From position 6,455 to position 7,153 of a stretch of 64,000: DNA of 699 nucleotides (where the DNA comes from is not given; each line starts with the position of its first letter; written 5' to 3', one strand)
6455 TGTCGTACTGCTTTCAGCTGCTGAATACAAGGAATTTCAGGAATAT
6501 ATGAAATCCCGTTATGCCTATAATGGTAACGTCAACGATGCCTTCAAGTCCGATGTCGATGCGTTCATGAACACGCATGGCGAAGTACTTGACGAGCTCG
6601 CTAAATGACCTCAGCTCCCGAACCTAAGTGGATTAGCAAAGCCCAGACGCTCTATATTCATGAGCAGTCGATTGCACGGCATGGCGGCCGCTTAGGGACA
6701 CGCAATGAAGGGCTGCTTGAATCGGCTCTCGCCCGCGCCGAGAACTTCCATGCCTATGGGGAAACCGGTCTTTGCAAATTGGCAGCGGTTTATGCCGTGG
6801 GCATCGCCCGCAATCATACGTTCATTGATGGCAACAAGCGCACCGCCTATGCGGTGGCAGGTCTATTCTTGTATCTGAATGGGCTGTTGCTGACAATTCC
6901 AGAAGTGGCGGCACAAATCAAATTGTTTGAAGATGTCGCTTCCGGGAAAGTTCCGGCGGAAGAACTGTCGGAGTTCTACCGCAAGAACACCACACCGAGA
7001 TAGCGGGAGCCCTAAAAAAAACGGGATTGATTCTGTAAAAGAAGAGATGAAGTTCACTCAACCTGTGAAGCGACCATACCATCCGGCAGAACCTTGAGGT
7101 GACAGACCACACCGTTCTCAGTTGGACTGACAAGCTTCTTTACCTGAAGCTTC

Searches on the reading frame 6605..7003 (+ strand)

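Call 38: search_protein_families(library=pfam, proteins=[window:6605-7003:+], max_evalue=0.0001)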
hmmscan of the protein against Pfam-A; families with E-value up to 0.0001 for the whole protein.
window:6605-7003:+ (132 aa): 1 family
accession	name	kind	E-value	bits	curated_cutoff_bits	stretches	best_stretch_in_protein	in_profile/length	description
PF02661.23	Fic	-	1.4e-15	58.3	24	1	9-89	1-93/93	Fic/DOC family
